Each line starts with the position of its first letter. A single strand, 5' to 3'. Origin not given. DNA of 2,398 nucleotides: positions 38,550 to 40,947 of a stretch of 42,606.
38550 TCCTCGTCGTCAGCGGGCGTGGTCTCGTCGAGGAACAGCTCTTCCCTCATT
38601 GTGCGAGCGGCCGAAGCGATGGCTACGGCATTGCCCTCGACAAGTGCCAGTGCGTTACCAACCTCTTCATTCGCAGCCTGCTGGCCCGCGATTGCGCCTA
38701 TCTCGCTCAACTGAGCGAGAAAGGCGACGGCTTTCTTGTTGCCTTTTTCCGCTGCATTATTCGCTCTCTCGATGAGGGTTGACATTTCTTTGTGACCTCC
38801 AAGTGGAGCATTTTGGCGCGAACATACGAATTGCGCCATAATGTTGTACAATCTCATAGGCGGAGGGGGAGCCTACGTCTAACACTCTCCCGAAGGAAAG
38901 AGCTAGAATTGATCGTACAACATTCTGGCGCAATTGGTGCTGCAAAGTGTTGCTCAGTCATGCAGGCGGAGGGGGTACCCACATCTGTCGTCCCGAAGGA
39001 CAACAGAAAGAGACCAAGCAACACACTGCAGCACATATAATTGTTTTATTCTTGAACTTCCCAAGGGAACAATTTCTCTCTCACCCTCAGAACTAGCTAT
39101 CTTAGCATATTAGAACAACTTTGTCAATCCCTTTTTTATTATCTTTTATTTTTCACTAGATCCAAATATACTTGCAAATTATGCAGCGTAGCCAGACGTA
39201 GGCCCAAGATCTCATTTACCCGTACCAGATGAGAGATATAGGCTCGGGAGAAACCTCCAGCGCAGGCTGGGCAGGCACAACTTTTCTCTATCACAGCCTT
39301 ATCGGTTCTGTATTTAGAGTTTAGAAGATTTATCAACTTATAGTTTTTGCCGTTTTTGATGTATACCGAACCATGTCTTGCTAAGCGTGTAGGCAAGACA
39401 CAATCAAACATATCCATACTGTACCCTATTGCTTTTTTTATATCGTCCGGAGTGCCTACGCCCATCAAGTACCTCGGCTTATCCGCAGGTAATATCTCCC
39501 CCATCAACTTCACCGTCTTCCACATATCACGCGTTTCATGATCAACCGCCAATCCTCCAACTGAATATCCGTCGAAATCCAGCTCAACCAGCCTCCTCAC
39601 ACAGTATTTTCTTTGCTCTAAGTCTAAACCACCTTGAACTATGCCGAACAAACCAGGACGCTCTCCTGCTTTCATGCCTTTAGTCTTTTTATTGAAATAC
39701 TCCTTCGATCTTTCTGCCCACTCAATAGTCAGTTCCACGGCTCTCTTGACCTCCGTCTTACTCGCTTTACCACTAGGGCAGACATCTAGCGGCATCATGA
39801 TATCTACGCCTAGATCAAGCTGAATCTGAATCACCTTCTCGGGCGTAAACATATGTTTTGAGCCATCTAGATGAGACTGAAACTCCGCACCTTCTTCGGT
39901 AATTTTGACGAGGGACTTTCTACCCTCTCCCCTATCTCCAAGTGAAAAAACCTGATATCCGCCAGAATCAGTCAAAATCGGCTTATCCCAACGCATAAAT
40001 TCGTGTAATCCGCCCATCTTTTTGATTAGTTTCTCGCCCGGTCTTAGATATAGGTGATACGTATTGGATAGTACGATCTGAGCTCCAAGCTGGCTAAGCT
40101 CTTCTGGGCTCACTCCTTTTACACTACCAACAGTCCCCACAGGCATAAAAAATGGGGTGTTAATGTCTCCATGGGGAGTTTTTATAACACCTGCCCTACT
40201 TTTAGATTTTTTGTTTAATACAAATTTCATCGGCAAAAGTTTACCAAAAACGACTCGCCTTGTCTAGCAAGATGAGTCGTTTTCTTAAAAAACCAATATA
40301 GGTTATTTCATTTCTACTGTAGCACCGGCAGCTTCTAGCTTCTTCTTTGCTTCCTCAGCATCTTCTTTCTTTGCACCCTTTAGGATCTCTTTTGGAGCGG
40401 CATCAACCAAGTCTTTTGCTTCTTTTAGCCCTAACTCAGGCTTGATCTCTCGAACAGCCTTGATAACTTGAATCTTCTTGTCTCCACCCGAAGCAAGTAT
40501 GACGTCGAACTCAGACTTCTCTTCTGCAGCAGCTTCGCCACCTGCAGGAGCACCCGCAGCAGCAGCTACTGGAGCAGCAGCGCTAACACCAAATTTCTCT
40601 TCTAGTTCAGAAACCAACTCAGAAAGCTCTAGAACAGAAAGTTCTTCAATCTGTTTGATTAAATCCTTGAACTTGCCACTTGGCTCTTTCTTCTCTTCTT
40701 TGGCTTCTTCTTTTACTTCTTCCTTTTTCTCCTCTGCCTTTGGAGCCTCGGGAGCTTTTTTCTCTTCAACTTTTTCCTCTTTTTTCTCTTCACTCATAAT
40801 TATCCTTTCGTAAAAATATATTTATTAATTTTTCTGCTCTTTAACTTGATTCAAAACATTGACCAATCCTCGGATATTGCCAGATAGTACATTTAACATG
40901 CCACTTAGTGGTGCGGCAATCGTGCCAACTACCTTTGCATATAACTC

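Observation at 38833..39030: Tandem pair of structured RNA units with C-rich hairpin loops (6C-like) and covarying stems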

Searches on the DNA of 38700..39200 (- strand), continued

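Call 60: search_with_rna_model(model_id=R1, sources=[window, L155, L141], max_evalue=1e-8, make_alignment=true)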
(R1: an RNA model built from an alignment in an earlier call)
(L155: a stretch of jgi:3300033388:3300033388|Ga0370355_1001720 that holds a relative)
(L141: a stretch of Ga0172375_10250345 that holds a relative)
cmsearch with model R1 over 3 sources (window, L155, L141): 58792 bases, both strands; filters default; matches with E-value up to 1e-8: 6.
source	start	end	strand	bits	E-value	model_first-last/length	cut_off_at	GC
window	38936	39035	-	100.4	7.9e-25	1-100/100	no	0.56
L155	6700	6797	-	86.1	6.3e-21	1-100/100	no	0.52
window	38830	38934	-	85.2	1.1e-20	1-100/100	no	0.48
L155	6594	6698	-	83.6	2.9e-20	1-100/100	no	0.46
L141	825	896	+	55.6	1.2e-12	1-100/100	no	0.61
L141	475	565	+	43.7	2.1e-09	1-100/100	no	0.6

Alignment A5: 6 matches aligned to the model, 111 columns, each read 5' to 3' on its own strand. Consensus structure (alignment columns), stored with it:
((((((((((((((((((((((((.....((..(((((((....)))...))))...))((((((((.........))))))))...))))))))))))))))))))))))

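Call 77: search_with_rna_model(model_id=R1, source=L158, max_evalue=10, show_alignments=3)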
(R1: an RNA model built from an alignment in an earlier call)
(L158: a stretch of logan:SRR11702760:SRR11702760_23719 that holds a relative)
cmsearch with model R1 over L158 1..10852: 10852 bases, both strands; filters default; matches with E-value up to 10: 3.
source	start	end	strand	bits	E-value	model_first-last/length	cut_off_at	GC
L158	6823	6918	+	69.6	3.5e-17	1-100/100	no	0.54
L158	6721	6819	+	44.3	2.7e-10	1-100/100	no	0.54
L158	6823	6918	-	27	1.3e-05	1-100/100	no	0.54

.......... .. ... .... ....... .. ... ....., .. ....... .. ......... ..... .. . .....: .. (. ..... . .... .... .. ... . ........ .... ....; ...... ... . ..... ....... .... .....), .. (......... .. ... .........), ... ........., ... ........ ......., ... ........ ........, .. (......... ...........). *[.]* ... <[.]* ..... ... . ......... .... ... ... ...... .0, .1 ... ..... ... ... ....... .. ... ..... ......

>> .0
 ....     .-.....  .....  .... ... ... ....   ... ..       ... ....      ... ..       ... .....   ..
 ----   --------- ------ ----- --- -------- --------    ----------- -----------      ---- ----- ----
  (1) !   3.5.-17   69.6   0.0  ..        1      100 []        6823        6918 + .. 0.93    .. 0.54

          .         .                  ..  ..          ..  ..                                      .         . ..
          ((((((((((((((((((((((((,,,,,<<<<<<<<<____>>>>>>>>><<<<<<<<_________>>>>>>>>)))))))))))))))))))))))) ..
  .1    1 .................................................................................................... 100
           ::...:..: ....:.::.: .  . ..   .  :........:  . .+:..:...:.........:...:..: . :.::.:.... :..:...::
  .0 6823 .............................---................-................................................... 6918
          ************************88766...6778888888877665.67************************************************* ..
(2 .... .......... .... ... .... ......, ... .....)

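Call 79: search_with_rna_model(model_id=R1, sources=[window, L155, L141, L158], max_evalue=1e-8, make_alignment=true)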
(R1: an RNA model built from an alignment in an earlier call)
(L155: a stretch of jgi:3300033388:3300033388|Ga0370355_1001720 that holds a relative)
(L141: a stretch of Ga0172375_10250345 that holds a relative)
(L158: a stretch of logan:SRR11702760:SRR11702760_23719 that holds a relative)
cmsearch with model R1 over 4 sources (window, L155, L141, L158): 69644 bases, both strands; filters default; matches with E-value up to 1e-8: 8.
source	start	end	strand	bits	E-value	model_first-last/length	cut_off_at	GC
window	38936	39035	-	100.4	9.3e-25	1-100/100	no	0.56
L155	6700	6797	-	86.1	7.4e-21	1-100/100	no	0.52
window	38830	38934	-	85.2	1.3e-20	1-100/100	no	0.48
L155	6594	6698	-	83.6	3.5e-20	1-100/100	no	0.46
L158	6823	6918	+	69.6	2.2e-16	1-100/100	no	0.54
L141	825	896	+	55.6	1.4e-12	1-100/100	no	0.61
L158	6721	6819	+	44.3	1.7e-09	1-100/100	no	0.54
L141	475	565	+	43.7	2.5e-09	1-100/100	no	0.6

Alignment A8: 8 matches aligned to the model, 111 columns, each read 5' to 3' on its own strand. Consensus structure (alignment columns), stored with it:
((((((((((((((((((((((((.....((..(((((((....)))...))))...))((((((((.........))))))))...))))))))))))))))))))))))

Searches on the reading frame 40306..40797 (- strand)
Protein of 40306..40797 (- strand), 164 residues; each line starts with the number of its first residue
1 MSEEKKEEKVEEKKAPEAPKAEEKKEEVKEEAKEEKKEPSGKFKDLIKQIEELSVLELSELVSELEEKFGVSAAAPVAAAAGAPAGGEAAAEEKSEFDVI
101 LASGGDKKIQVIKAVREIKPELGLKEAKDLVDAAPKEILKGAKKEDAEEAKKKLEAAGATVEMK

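Call 17: find_encoding_contigs(protein=window:40306-40797:-, flank=10000, max_places=10)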
Protein window:40306-40797:- (164 aa): 1 contig read that carries it; 1 place shown.
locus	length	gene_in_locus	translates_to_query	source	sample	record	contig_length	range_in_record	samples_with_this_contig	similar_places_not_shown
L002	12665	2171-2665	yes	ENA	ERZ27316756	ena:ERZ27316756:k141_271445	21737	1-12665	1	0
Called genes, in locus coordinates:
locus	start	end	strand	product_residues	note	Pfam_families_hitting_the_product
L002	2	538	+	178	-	?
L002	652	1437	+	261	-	PF00687:Ribosomal_L1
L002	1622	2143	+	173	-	PF00466:Ribosomal_L10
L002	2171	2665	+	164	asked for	PF16320:Ribosomal_L12_N, PF00542:Ribosomal_L12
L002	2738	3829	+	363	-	PF01702:TGT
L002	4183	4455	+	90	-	-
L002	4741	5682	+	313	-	-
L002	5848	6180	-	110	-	-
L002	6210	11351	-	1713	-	-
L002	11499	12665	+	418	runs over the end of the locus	-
